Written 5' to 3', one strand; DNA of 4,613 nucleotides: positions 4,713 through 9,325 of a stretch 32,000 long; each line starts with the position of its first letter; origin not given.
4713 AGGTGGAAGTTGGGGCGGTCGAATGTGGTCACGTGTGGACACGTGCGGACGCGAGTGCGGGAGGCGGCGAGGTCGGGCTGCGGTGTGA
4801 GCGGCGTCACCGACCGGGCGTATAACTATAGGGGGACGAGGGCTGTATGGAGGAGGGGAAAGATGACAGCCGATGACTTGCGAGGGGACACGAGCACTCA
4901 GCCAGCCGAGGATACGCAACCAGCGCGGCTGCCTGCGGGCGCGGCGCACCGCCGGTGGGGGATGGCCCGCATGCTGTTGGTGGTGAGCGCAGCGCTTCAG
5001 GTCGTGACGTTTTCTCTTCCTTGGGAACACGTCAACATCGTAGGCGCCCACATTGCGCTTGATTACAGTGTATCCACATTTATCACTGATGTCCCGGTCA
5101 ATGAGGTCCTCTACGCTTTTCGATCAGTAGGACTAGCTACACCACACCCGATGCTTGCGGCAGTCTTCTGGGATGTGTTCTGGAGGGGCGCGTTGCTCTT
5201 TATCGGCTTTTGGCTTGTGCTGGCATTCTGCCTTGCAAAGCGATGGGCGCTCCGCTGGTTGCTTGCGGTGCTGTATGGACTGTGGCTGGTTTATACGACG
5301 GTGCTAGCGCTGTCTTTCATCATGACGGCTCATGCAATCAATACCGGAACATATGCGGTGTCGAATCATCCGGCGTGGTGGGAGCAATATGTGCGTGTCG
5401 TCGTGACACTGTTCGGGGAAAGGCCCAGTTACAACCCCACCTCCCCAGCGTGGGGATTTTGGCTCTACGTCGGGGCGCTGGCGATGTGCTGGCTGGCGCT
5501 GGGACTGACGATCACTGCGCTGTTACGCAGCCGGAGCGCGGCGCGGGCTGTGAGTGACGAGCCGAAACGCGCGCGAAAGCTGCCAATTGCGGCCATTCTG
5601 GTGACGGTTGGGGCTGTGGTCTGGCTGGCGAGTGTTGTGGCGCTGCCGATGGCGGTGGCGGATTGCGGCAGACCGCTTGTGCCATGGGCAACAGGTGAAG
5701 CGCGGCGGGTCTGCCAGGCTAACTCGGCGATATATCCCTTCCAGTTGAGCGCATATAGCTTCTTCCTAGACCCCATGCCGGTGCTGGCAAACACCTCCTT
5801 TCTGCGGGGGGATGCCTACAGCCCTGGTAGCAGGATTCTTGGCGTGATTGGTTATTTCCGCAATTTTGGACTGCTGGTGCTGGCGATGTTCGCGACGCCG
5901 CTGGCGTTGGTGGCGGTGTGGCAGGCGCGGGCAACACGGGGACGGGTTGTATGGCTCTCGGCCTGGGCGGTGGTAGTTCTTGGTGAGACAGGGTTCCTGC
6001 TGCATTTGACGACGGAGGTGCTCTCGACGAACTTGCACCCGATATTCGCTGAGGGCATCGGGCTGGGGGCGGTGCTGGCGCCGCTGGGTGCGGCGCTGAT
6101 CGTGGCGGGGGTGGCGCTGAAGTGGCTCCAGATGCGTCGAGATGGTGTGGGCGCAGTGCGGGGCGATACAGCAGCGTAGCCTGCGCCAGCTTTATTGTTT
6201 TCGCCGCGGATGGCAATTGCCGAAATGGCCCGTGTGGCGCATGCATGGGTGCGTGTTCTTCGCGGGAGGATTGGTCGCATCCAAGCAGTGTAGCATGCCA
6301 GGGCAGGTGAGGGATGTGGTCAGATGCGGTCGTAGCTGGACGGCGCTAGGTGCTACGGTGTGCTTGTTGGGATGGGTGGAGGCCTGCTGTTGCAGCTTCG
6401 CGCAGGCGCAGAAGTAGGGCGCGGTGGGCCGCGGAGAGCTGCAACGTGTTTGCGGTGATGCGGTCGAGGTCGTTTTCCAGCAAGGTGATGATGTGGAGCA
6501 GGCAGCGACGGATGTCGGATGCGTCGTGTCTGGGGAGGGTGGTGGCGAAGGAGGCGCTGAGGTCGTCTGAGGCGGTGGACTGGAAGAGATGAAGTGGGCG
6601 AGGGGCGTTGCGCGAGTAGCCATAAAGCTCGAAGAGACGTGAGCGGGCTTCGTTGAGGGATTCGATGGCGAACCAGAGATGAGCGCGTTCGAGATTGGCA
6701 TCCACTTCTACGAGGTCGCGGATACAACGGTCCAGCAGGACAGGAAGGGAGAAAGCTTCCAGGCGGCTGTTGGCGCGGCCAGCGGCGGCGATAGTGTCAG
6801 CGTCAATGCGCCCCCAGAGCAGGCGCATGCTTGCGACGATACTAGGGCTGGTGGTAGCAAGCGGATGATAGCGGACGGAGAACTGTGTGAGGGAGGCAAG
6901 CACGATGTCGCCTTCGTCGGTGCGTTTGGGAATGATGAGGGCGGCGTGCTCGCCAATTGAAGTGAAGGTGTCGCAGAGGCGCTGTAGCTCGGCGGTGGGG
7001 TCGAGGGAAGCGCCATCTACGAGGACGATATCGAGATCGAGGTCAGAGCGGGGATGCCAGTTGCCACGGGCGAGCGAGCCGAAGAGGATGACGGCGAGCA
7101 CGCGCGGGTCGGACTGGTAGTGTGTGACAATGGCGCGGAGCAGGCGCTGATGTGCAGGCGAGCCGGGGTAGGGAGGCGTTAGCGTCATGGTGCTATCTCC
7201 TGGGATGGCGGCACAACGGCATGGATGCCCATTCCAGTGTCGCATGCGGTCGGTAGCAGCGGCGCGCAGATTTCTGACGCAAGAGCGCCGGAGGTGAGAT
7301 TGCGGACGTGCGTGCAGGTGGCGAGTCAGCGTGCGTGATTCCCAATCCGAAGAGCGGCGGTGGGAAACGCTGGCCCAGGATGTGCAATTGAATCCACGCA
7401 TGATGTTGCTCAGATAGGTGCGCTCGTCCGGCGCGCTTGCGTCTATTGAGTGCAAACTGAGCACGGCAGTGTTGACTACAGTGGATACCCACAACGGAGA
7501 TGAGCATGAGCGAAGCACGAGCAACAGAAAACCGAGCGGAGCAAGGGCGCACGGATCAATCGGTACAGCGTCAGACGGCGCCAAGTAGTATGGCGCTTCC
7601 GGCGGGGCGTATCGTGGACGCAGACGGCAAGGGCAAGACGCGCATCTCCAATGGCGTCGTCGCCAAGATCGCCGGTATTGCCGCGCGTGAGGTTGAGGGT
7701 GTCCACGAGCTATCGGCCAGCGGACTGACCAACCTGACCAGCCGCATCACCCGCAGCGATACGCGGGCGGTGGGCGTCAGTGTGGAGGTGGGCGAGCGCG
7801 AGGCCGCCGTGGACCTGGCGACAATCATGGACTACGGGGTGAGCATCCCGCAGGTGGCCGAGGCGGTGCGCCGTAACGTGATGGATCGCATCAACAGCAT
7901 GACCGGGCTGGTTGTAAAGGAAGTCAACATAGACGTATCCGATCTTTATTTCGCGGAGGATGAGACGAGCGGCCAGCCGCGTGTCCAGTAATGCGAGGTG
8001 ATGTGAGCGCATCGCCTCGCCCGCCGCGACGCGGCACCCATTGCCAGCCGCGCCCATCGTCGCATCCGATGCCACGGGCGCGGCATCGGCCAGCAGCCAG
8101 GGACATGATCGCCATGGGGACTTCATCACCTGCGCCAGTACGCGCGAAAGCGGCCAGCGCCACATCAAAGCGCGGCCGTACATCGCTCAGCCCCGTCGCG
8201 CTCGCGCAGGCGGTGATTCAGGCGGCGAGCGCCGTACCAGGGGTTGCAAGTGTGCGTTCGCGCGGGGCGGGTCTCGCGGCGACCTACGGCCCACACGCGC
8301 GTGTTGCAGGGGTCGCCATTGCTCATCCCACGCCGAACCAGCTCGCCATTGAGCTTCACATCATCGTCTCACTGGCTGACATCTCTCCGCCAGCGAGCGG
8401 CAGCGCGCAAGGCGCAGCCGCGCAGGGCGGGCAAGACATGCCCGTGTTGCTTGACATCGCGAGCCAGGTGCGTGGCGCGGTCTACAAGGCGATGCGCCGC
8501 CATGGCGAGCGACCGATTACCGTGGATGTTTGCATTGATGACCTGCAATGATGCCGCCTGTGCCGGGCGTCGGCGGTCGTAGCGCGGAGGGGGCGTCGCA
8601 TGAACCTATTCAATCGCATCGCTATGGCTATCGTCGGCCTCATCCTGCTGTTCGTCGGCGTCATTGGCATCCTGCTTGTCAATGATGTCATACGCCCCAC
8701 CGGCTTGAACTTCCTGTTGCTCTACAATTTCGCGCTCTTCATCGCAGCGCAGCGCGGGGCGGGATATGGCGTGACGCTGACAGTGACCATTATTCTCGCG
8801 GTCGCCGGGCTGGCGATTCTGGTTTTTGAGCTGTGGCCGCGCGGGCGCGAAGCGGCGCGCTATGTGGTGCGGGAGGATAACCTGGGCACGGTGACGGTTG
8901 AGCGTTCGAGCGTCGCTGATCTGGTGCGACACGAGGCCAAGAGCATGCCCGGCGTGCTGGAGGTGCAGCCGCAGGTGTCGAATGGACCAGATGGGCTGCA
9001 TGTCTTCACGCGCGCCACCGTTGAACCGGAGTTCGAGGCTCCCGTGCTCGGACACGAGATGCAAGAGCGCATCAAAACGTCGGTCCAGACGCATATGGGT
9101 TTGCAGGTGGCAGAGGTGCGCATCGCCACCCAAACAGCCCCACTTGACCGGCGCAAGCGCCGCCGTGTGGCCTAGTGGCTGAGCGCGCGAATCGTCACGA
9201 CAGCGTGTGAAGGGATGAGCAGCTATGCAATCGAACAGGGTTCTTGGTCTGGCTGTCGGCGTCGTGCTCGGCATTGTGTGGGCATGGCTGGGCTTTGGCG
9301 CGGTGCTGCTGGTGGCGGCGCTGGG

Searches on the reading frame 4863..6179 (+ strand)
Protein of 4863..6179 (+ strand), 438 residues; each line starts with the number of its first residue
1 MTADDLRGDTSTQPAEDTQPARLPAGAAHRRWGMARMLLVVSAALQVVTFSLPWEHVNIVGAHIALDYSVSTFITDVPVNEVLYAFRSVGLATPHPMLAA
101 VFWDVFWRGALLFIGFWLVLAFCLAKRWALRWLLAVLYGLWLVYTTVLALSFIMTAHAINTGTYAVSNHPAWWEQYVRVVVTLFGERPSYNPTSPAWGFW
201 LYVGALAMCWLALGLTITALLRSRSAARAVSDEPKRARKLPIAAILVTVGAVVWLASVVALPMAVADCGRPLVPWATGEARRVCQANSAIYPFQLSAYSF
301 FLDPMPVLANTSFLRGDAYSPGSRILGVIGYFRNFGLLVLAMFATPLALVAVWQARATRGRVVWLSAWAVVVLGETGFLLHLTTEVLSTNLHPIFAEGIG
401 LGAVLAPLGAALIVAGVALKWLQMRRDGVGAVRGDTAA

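Call 16: find_encoding_contigs(protein=window:4863-6179:+, flank=10000)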
Protein window:4863-6179:+ (438 aa): 1 contig read that carries it; 1 place shown.
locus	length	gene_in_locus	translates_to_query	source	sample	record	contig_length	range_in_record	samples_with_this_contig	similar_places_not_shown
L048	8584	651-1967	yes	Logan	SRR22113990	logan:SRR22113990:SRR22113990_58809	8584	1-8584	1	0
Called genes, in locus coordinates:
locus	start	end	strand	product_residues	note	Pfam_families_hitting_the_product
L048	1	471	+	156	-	?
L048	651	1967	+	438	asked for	-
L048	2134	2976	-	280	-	PF01909:NTP_transf_2 (weak), PF18765:Polbeta (weak)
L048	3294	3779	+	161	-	PF03780:Asp23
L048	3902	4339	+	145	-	-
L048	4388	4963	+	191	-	-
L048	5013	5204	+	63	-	-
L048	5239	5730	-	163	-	-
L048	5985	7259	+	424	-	PF13091:PLDc_2, PF00614:PLDc (faint), PF13091:PLDc_2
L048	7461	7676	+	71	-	PF12728:HTH_17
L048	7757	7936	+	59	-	-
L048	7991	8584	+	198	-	?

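Call 18: search_protein_families(library=pfam, proteins=[window:4863-6179:+], max_evalue=0.1)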
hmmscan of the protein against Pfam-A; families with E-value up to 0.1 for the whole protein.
window:4863-6179:+ (438 aa): 1 family
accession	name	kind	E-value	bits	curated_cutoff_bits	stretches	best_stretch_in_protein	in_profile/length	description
PF03918.19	CcmH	-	0.072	12.8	25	1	175-232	73-133/143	Cytochrome C biogenesis protein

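Call 21: find_homologous_proteins(query=window:4863-6179:+)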
Query window:4863-6179:+ (438 aa): 15 proteins with E <= 0.001 among 8000 candidates.
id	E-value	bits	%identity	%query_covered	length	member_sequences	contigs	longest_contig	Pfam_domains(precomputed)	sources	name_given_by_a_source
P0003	1.7e-261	886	100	92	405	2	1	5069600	-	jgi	jgi:putative Ca2+/H+ antiporter (TMEM165/GDT1 family)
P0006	6.8e-146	505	64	92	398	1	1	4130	-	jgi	jgi:hypothetical protein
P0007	1.7e-137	477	59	90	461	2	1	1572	-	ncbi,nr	ncbi:MAG TPA: hypothetical protein VGS80_13705 [Ktedonobacterales bacterium]|nr:hypothetical protein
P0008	9.9e-120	418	51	98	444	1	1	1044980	-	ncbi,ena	-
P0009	1.1e-119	418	51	100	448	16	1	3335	-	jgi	jgi:hypothetical protein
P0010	2.5e-118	414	50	97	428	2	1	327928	-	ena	-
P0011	9.7e-118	412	52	98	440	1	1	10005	-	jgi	jgi:hypothetical protein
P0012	1.4e-114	401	51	94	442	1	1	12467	-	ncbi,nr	ncbi:MAG TPA: hypothetical protein VKT52_00820 [Ktedonobacterales bacterium]|nr:hypothetical protein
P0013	4.0e-114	400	52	98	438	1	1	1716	-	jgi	jgi:hypothetical protein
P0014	1.3e-106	375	47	96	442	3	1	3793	-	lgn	-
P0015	1.2e-101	359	48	95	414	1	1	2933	-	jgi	jgi:hypothetical protein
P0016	1.8e-101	358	48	99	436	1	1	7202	-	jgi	jgi:hypothetical protein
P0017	4.5e-86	307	47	83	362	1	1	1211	-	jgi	jgi:hypothetical protein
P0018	7.4e-86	307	64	55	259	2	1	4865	-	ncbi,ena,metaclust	metaclust:\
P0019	8.0e-63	231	55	50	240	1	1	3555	-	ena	-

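Call 22: find_encoding_contigs(protein=P0008, flank=6000, max_places=2)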
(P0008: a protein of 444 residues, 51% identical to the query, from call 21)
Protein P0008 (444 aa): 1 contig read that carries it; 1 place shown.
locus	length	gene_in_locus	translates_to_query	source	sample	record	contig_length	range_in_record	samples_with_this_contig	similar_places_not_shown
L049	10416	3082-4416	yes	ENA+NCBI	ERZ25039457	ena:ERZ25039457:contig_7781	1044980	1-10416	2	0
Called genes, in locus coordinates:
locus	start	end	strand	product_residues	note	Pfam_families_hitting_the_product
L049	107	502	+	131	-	-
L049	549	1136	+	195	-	-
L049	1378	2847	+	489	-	PF13620:CarboxypepD_reg (faint), PF04674:Phi_1 (faint)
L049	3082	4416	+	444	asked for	-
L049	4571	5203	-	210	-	PF00149:Metallophos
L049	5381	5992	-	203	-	PF00753:Lactamase_B (weak)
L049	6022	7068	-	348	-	-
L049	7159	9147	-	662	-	PF08447:PAS_3, PF00989:PAS, PF08448:PAS_4, PF13188:PAS_8, PF13426:PAS_9, PF01590:GAF, PF13185:GAF_2, PF07730:HisKA_3, +4 more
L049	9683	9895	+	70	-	-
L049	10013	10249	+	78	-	-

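Call 23: find_encoding_contigs(protein=P0010, flank=6000, max_places=2)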
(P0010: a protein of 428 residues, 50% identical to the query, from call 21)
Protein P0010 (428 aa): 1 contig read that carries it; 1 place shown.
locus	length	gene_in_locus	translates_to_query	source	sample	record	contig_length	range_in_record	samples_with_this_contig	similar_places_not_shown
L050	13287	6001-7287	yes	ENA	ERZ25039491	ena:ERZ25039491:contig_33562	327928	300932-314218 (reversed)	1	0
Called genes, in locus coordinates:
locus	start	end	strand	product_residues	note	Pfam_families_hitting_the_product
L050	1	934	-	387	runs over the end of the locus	PF13439:Glyco_transf_4, PF13579:Glyco_trans_4_4, PF20706:GT4-conflict, PF00534:Glycos_transf_1, PF13692:Glyco_trans_1_4, PF13524:Glyco_trans_1_2, PF00982:Glyco_transf_20 (faint)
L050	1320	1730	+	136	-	-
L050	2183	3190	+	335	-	-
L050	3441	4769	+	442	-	PF14239:RRXRR, PF01844:HNH, PF13395:HNH_4 (faint), PF14279:HNH_5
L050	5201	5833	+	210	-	PF00583:Acetyltransf_1, PF13673:Acetyltransf_10, PF13508:Acetyltransf_7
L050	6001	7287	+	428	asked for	-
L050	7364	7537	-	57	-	-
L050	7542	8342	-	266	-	PF03193:RsgA_GTPase (faint), PF03308:MeaB, PF00009:GTP_EFTU (faint), PF02492:cobW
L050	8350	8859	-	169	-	PF02310:B12-binding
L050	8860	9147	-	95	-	-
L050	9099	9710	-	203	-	-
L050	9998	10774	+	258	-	PF01987:AIM24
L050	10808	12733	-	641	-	PF00488:MutS_V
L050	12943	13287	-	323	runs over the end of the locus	-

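Call 24: find_encoding_contigs(protein=P0006, flank=6000, max_places=2)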
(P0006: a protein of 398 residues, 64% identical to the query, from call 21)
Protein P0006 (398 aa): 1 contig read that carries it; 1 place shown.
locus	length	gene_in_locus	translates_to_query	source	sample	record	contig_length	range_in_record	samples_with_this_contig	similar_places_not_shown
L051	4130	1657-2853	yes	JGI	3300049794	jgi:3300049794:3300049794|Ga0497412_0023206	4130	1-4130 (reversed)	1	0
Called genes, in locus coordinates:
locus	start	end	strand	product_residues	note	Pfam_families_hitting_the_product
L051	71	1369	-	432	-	PF00579:tRNA-synt_1b, PF22421:SYY_C-terminal, PF01479:S4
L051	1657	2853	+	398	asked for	-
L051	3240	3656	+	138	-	-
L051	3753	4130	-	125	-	?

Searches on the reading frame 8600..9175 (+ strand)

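Call 105: search_protein_families(library=pfam, proteins=[window:8600-9175:+], max_evalue=0.001)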
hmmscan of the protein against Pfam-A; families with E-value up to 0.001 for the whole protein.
window:8600-9175:+ (191 aa): 2 families
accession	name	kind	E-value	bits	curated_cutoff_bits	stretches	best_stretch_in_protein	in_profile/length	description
PF19803.4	DUF6286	-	0.00027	21.8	35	1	68-128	1-63/108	Family of unknown function (DUF6286)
PF03780.18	Asp23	-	0.00052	20.8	28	0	140-176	67-103/108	Asp23 family, cell envelope-related function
